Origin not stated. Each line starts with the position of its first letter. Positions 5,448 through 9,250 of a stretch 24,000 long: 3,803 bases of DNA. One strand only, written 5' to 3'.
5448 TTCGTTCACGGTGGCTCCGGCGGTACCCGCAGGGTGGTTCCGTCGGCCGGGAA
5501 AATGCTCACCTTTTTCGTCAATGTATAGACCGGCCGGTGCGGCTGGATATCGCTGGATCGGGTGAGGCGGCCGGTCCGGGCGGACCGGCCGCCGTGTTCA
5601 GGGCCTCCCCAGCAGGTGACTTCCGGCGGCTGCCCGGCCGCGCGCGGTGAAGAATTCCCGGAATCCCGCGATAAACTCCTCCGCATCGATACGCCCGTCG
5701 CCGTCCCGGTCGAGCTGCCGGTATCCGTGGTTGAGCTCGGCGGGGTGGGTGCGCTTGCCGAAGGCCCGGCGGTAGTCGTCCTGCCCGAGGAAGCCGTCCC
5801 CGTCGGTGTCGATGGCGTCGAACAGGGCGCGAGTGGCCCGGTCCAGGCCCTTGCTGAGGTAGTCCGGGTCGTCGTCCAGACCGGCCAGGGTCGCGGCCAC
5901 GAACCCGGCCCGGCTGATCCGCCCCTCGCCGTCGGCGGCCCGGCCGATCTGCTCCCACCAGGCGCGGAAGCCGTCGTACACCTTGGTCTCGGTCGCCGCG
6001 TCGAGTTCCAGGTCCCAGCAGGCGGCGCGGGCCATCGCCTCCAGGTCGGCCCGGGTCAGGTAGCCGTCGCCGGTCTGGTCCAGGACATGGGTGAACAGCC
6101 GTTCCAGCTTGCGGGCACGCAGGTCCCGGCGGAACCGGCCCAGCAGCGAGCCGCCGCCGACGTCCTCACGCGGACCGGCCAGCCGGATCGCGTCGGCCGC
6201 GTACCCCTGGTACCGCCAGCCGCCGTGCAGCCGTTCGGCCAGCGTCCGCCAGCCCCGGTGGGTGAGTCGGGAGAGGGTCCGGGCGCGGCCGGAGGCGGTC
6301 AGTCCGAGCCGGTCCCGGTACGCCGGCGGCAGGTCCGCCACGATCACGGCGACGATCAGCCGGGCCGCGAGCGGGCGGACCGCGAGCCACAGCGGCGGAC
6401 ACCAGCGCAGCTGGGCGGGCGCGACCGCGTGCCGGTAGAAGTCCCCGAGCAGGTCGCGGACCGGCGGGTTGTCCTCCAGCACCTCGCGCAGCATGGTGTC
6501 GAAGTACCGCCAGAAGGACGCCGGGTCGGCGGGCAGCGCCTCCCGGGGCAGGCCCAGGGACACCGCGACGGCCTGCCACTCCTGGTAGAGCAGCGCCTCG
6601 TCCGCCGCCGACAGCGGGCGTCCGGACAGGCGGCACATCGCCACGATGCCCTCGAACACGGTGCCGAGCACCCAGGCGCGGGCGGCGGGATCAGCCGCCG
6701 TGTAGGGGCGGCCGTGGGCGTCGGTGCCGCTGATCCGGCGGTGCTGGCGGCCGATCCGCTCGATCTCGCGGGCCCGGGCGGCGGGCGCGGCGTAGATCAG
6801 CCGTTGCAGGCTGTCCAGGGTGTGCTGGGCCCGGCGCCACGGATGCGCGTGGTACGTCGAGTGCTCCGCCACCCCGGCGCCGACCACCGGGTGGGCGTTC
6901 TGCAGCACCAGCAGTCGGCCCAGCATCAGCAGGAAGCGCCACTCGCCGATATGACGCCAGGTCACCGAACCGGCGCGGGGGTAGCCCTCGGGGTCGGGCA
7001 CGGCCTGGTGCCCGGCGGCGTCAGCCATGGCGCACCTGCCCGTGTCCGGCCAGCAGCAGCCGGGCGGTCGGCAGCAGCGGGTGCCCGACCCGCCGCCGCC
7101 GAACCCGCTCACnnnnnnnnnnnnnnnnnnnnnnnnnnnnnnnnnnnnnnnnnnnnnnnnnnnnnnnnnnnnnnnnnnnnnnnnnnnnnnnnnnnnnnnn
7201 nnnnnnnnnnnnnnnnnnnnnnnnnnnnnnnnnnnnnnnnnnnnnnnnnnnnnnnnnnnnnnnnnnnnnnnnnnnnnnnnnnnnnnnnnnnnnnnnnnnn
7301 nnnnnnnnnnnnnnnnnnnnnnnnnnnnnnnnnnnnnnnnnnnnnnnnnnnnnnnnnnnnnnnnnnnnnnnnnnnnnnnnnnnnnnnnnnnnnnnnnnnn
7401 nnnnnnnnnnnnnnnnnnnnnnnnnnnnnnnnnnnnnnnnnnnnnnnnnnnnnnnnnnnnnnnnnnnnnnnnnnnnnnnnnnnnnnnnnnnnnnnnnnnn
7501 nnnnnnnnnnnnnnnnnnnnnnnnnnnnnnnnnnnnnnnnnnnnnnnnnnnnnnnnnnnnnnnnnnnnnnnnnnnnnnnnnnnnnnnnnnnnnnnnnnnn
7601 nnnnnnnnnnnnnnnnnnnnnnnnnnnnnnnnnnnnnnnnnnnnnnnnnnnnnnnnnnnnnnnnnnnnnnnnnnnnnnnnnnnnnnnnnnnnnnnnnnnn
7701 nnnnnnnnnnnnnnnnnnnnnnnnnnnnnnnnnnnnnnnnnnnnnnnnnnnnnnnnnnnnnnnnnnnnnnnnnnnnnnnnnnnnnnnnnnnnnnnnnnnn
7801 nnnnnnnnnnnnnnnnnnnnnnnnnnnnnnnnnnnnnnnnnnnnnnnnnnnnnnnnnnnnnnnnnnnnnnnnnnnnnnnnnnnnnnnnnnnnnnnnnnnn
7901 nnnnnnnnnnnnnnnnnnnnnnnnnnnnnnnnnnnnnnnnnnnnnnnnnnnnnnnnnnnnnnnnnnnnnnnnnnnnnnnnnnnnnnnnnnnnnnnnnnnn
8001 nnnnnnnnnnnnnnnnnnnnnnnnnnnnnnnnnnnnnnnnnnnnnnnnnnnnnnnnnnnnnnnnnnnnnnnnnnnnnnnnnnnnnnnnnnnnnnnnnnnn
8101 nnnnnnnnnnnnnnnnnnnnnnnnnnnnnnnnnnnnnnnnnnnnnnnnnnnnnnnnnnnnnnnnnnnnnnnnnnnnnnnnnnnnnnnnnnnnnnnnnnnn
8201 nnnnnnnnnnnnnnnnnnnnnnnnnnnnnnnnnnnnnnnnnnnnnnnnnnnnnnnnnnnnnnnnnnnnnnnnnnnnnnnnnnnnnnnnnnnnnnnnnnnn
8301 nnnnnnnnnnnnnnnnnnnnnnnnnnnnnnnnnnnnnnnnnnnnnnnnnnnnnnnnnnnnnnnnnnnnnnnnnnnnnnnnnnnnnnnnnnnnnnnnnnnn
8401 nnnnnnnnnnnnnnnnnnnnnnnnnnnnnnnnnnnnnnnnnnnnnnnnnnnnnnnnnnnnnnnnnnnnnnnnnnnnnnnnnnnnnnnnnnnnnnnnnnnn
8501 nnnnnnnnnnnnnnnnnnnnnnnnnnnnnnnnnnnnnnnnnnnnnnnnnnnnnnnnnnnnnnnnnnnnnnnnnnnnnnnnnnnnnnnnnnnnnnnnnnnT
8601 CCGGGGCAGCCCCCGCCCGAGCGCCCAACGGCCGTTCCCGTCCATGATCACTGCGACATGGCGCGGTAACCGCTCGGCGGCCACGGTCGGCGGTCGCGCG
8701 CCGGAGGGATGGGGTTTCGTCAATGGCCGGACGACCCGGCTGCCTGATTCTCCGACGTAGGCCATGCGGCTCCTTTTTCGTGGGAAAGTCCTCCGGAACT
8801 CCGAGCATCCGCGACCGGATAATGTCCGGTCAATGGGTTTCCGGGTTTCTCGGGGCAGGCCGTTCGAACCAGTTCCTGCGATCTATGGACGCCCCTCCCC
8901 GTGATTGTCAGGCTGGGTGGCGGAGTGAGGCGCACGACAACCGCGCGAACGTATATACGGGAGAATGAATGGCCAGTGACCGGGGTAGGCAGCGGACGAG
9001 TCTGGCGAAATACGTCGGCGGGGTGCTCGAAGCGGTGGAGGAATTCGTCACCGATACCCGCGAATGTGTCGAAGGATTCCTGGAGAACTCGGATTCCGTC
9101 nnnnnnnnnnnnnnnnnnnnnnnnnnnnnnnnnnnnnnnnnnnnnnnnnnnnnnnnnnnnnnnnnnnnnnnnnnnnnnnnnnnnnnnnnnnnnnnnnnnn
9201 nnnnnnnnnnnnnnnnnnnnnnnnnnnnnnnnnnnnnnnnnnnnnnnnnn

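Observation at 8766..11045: Divergent coupled operon (two 95-aa proteins plus ABC1/UbiB kinase) sharing a control region with the prenyl operon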

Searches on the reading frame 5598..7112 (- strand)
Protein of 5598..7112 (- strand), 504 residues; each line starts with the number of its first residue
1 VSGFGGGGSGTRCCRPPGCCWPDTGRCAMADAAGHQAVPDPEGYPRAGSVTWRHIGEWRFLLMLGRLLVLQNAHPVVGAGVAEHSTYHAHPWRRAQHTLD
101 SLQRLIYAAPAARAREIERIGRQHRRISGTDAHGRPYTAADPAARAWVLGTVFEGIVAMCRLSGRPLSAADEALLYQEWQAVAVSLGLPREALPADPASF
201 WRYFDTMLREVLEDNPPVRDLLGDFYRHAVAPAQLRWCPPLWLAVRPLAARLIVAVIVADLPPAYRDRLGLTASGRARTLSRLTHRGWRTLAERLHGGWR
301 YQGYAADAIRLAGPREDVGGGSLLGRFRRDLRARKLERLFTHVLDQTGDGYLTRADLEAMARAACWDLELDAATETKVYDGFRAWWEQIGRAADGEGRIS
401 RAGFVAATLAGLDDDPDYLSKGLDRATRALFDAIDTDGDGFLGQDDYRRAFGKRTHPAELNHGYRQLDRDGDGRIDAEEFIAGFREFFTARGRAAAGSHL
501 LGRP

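Call 6: search_protein_families(library=pfam, proteins=[window:5598-7112:-], max_evalue=1)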
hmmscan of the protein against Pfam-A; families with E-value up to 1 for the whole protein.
window:5598-7112:- (504 aa): 6 families
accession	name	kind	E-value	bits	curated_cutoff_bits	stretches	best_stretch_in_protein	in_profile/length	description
PF09995.15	MPAB_Lcp_cat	-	3.1e-55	188.2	23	1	52-285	1-222/231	ER-bound oxygenase mpaB/B'/Rubber oxygenase, catalytic domain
PF13405.12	EF-hand_6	-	1.1e-14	53.1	25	3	462-486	4-28/30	EF-hand domain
PF13499.12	EF-hand_7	-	4e-14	53.2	30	2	428-484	5-66/67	EF-hand domain pair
PF00036.39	EF-hand_1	-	6.3e-13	47.7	25.4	2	465-486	7-28/29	EF hand domain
PF13202.12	EF-hand_5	-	3.3e-11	42.6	25.9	2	465-482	6-23/25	EF hand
PF13833.12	EF-hand_8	-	3.3e-07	30.4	28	2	398-449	4-49/54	EF-hand domain pair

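Call 7: search_protein_families(library=ncbifam, proteins=[window:5598-7112:-], max_evalue=1)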
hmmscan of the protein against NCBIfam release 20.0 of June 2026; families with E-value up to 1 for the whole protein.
window:5598-7112:- (504 aa): 4 families
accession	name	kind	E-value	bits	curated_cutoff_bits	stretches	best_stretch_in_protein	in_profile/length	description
NF041410.1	XopAW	subfamily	8.5e-09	35.5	120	1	393-485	74-163/235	XopAW family type III secretion system calcium-binding effector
NF038285.1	deiodinase_rel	hypoth_equivalog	5.3e-06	26.1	250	1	425-487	60-124/347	deiodinase family protein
NF053806.1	lanmdlnLanM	equivalog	0.00035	20.6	135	1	412-490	33-105/132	lanmodulin LanM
NF008965.0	PRK12309.1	equivalog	0.094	11.7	550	1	423-484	332-383/392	transaldolase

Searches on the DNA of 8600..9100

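Call 84: search_rna_families(source=window, start=8600, end=9100, threshold=evalue, max_evalue=1)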
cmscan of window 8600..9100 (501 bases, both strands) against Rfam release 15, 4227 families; matches with E-value up to 1: 0.
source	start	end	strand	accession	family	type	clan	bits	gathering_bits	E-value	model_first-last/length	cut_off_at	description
